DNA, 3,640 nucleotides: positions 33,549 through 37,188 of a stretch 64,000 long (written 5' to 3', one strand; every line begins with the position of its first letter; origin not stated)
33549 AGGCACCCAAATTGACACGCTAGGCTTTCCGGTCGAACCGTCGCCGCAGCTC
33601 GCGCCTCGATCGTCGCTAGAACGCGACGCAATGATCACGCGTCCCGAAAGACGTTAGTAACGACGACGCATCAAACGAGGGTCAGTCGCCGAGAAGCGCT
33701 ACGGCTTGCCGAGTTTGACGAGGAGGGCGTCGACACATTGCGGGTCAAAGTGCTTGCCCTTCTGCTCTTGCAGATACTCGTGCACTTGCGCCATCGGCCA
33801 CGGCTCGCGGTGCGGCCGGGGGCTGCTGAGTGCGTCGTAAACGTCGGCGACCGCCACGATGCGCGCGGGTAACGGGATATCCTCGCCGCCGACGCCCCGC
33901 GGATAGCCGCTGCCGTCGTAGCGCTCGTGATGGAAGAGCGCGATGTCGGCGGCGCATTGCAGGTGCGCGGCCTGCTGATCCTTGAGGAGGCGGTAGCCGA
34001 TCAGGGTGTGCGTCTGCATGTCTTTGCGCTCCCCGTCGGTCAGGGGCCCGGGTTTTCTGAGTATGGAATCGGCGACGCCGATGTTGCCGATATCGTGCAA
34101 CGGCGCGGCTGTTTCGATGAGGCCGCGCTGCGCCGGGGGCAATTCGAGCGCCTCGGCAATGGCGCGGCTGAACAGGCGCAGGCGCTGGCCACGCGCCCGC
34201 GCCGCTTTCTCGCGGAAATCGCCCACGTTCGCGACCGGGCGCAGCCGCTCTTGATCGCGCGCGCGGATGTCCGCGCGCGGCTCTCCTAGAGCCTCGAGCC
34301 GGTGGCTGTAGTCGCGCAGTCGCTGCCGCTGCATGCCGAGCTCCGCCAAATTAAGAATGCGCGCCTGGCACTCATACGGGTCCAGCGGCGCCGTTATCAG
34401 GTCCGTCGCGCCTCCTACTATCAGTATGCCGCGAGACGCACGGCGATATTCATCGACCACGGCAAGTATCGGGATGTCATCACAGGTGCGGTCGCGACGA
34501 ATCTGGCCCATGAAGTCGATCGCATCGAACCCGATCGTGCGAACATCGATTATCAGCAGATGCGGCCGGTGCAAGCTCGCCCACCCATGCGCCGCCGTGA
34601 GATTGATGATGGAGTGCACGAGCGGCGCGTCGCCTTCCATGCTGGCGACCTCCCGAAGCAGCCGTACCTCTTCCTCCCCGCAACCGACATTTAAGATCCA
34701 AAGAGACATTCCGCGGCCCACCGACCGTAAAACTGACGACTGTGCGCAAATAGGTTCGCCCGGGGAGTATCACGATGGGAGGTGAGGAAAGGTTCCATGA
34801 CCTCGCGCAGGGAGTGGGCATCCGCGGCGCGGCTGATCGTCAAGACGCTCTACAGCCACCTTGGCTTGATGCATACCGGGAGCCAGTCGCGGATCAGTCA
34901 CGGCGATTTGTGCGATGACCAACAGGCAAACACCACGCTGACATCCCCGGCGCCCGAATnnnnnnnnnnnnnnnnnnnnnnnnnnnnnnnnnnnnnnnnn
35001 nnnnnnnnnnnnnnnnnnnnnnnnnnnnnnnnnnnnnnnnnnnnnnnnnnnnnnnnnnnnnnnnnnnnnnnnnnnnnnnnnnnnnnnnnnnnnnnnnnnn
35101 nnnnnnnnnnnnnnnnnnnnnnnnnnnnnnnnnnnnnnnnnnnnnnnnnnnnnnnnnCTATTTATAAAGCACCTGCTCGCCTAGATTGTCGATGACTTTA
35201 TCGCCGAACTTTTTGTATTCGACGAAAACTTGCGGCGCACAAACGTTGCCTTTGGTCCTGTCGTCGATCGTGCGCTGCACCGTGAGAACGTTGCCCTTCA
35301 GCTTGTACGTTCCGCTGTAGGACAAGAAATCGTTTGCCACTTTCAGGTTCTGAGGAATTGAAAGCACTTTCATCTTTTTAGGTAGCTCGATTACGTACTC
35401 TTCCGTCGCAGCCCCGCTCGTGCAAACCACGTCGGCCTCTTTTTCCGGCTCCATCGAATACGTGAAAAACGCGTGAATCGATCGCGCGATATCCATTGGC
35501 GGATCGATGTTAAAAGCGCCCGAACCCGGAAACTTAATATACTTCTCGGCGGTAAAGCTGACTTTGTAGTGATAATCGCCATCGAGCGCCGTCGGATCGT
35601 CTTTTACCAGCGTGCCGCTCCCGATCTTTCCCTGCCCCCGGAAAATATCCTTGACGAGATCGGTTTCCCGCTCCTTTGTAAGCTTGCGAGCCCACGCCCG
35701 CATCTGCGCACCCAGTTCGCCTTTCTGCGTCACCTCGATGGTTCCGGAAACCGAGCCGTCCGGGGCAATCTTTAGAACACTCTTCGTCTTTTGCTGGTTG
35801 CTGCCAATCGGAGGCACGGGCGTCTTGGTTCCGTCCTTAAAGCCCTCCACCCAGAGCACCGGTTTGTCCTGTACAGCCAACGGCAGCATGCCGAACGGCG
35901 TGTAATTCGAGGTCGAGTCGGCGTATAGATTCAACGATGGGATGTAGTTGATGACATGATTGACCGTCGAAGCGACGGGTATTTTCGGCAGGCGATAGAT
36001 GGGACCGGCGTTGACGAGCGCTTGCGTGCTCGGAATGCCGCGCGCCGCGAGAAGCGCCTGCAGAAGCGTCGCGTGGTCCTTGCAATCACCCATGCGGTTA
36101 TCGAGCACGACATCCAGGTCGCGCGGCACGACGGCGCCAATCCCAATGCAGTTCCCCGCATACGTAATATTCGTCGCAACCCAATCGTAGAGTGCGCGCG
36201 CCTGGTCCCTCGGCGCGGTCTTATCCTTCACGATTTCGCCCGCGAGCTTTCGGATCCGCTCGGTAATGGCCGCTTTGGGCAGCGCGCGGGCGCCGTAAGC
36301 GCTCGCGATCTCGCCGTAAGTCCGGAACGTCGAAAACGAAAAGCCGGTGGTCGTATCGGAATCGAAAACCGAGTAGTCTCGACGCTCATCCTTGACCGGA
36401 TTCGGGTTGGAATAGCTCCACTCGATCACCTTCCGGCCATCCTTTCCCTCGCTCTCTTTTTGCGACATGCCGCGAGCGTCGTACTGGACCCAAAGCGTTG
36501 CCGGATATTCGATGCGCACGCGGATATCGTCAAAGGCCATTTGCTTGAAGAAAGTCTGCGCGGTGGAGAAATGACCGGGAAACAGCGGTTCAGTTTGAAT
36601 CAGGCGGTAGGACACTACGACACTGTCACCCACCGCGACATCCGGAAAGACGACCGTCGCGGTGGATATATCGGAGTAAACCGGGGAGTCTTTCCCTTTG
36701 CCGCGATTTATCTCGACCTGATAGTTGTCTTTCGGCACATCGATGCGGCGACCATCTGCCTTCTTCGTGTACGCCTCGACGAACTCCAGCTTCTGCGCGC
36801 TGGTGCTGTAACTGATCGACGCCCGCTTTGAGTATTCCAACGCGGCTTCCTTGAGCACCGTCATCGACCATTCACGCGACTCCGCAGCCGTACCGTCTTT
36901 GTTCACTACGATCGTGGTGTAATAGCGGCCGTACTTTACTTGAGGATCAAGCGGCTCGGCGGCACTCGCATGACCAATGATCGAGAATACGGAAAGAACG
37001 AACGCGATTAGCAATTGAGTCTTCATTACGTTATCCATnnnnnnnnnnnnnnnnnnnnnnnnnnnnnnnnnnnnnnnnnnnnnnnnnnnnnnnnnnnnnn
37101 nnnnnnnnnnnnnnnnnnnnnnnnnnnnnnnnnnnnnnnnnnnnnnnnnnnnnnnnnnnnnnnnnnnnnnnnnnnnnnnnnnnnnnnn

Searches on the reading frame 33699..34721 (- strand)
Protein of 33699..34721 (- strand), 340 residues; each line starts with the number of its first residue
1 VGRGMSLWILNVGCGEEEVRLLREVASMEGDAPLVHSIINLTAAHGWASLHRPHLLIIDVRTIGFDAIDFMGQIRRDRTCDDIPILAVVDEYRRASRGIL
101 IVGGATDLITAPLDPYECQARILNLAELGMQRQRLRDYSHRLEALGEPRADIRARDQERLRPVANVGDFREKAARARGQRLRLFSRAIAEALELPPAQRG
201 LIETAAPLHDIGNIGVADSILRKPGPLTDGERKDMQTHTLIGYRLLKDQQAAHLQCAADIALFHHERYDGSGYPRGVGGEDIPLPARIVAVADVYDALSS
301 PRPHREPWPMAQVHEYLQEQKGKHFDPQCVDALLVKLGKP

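Call 47: search_protein_families(library=pfam, proteins=[window:33699-34721:-], max_evalue=0.001)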
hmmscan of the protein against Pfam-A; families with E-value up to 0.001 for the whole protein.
window:33699-34721:- (340 aa): 2 families
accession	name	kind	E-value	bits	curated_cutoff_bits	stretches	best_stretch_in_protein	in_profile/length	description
PF13487.12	HD_5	-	6.8e-32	111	27.2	1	172-328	12-169/170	HD domain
PF01966.28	HD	-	2.3e-16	60.5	22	1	184-297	11-115/116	HD domain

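Call 55: search_protein_families(library=pfam, proteins=[window:33699-34721:-], max_evalue=0.01)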
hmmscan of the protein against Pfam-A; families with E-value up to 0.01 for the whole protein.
window:33699-34721:- (340 aa): 3 families
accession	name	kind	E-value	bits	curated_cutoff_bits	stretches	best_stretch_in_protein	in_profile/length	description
PF13487.12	HD_5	-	6.8e-32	111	27.2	1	172-328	12-169/170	HD domain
PF01966.28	HD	-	2.3e-16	60.5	22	1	184-297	11-115/116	HD domain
PF00072.30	Response_reg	-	0.0031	18.1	30.2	1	34-122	24-110/111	Response regulator receiver domain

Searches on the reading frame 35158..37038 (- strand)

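Call 47: search_protein_families(library=pfam, proteins=[window:35158-37038:-], max_evalue=0.001)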
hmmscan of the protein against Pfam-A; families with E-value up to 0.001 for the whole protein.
window:35158-37038:- (626 aa): 2 families
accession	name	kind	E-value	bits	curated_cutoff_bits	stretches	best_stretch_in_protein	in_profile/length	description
PF12969.12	DUF3857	-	5.7e-30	105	24.6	1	48-215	2-169/170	Domain of Unknown Function with PDB structure (DUF3857)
PF01841.26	Transglut_core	-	1.3e-09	38.7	23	1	263-337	1-72/108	Transglutaminase-like superfamily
